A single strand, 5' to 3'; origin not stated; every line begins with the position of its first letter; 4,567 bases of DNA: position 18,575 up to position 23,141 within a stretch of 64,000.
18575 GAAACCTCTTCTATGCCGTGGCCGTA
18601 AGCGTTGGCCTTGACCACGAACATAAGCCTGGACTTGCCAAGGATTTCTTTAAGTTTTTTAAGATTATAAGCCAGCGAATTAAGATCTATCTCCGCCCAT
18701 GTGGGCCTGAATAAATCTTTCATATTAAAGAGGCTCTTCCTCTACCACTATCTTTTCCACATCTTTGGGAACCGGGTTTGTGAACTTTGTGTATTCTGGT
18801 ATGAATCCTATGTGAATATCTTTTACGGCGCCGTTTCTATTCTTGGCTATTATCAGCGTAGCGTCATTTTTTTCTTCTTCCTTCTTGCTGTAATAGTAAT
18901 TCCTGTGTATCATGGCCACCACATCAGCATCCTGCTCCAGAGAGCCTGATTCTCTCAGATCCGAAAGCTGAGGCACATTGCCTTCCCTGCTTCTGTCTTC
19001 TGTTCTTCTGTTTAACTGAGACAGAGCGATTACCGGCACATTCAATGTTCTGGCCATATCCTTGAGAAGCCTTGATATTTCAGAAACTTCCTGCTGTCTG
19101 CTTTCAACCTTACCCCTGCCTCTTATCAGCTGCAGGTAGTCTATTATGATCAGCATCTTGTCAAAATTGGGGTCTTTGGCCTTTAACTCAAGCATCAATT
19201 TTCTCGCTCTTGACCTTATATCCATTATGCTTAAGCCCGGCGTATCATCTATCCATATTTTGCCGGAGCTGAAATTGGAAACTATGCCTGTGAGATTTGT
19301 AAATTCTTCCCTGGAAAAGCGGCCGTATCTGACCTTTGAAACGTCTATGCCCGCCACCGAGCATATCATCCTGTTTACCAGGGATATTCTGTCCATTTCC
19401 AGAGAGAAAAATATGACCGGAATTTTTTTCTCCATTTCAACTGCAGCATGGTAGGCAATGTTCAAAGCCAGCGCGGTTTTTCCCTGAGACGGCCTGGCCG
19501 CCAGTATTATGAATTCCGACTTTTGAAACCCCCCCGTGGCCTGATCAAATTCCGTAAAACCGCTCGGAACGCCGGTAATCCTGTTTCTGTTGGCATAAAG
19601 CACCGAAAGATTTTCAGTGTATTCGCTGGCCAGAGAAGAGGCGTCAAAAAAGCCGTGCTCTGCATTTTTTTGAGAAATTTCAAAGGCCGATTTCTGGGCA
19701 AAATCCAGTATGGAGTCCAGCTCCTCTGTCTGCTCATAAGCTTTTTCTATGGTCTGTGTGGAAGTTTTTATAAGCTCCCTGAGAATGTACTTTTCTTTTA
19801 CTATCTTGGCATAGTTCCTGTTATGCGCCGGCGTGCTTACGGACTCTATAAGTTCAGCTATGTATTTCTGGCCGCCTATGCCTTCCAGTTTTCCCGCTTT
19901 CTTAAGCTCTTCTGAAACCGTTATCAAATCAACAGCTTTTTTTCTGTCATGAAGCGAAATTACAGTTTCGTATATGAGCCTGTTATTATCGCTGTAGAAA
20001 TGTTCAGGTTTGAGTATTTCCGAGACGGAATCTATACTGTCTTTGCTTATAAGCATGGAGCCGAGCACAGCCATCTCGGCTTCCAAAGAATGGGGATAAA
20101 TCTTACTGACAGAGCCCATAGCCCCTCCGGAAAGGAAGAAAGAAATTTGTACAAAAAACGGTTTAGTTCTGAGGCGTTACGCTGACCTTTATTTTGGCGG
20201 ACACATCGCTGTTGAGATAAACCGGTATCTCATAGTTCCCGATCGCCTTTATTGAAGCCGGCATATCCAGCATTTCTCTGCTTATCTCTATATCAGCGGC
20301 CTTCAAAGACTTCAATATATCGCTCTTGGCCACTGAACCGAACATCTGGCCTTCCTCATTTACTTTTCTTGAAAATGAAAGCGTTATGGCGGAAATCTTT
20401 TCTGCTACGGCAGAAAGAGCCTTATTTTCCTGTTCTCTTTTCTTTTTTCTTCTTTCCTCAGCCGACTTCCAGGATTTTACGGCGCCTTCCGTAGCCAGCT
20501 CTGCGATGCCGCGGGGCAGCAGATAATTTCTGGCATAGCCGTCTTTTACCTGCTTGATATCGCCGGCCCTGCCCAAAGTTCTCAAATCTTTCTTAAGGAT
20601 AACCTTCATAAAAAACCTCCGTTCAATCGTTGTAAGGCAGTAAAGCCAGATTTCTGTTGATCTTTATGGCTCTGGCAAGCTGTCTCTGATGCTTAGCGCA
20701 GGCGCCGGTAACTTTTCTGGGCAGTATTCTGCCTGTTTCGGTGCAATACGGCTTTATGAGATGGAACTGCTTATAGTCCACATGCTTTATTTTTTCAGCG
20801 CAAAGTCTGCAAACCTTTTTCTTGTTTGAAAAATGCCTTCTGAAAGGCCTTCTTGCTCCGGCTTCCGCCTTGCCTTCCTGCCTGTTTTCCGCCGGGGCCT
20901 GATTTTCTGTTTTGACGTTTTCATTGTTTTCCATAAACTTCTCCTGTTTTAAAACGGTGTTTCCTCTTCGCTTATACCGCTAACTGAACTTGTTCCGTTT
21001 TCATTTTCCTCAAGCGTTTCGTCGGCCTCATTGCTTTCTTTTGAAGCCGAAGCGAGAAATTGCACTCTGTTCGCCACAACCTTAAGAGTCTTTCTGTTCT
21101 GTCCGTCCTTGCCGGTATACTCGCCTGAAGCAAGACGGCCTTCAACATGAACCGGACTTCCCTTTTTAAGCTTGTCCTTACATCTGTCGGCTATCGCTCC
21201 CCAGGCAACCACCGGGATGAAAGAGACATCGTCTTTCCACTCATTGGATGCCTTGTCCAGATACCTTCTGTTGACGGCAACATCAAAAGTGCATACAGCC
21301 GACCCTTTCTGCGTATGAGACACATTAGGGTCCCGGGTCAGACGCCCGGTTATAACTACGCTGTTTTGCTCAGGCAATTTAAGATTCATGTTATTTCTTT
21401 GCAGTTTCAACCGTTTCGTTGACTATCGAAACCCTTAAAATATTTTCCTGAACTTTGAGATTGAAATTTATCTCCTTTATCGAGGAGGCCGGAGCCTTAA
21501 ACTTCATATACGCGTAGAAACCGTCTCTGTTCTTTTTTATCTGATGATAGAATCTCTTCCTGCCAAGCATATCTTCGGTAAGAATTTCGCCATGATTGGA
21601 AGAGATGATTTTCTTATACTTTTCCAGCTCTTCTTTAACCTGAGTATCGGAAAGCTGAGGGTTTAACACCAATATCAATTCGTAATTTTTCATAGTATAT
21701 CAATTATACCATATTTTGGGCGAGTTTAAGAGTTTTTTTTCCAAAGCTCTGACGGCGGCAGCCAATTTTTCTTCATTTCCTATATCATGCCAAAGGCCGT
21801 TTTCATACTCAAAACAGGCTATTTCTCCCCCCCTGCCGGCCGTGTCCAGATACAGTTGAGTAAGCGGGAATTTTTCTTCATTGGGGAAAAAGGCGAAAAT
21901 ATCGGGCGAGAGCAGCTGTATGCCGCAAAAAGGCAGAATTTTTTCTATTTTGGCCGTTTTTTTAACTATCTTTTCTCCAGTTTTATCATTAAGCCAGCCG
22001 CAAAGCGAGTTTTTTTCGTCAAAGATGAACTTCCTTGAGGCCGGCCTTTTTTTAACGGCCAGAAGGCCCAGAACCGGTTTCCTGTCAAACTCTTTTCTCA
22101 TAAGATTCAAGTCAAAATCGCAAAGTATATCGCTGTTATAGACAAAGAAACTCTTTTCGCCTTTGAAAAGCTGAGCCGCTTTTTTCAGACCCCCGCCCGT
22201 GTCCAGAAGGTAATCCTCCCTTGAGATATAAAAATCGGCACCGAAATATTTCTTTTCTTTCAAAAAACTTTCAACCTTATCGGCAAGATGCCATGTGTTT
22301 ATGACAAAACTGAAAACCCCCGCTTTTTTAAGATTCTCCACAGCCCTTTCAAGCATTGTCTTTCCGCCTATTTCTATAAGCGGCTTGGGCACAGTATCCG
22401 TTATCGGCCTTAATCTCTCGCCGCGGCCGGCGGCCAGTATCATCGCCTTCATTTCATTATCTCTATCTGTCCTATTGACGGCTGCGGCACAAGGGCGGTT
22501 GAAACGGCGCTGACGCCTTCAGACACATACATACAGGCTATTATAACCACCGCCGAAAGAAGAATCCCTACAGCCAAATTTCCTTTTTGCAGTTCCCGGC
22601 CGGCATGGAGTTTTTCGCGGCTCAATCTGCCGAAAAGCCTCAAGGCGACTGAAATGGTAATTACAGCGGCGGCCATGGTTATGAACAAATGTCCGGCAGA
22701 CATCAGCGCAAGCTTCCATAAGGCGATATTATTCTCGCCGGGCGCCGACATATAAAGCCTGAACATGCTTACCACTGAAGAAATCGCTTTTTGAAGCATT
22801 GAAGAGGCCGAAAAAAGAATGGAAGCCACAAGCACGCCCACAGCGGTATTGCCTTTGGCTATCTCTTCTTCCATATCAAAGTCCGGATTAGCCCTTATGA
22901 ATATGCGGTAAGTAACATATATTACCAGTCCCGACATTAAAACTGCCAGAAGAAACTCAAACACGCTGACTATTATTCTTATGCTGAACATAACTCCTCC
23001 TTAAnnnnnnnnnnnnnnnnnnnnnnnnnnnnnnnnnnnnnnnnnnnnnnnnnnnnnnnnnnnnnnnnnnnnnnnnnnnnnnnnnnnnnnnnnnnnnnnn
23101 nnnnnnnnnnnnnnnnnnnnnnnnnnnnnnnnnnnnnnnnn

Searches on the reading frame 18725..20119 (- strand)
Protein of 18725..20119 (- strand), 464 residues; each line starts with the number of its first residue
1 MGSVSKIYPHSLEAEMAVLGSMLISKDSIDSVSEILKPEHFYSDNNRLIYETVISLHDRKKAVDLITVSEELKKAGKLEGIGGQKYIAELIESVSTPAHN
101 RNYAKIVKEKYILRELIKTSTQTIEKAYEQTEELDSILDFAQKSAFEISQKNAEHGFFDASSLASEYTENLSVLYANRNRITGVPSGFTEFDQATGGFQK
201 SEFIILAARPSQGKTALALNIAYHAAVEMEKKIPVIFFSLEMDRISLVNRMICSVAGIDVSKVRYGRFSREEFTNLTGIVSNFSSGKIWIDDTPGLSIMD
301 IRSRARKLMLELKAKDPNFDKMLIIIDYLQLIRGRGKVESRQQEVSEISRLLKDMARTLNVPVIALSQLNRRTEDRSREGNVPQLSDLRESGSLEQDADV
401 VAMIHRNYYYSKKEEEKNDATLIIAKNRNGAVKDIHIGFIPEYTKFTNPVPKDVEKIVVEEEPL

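Call 45: search_protein_families(library=pfam, proteins=[window:18725-20119:-], max_evalue=0.000001)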
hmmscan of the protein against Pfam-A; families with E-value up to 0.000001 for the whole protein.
window:18725-20119:- (464 aa): 2 families
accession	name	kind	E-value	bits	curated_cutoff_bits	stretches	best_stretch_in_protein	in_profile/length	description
PF03796.21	DnaB_C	-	6.5e-94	314.5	27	1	183-448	1-255/255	DnaB-like helicase C terminal domain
PF00772.26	DnaB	-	1e-34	119.1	23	1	9-109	3-103/103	DnaB-like helicase N terminal domain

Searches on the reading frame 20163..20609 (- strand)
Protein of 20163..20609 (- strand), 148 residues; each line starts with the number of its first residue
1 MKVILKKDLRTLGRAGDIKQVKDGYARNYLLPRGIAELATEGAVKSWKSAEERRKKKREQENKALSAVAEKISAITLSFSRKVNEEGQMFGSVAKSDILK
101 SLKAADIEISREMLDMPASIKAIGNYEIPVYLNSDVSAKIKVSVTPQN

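Call 45: search_protein_families(library=pfam, proteins=[window:20163-20609:-], max_evalue=0.000001)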
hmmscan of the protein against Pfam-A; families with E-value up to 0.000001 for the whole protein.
window:20163-20609:- (148 aa): 2 families
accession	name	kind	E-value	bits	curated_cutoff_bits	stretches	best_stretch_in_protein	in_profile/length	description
PF03948.19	Ribosomal_L9_C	-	2.6e-22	79.5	23.2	1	65-145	3-85/86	Ribosomal protein L9, C-terminal domain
PF01281.25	Ribosomal_L9_N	-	4.5e-22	77.8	20.7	1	1-46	1-46/47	Ribosomal protein L9, N-terminal domain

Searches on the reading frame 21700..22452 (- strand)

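Call 45: search_protein_families(library=pfam, proteins=[window:21700-22452:-], max_evalue=0.000001)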
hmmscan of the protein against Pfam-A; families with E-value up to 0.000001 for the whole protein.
window:21700-22452:- (250 aa): 2 families
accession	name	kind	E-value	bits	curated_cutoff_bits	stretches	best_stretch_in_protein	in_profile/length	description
PF00483.29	NTP_transferase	-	4.3e-21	76.1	21.2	1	2-127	1-129/245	Nucleotidyl transferase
PF12804.13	NTP_transf_3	-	1.5e-10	41.9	27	1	3-109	1-96/160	MobA-like NTP transferase domain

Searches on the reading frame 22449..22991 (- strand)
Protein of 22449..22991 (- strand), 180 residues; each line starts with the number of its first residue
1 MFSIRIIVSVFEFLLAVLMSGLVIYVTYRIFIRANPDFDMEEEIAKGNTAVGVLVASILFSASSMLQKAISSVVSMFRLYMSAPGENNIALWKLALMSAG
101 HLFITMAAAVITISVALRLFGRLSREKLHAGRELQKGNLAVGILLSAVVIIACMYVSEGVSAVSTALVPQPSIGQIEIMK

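Call 48: search_protein_families(library=pfam, proteins=[window:22449-22991:-], max_evalue=0.000001)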
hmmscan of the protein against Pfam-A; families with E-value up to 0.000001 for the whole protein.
window:22449-22991:- (180 aa): 1 family
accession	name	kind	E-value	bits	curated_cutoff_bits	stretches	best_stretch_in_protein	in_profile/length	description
PF03994.20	DUF350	-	1.2e-13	51.8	26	1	9-156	5-129/133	Domain of Unknown Function (DUF350)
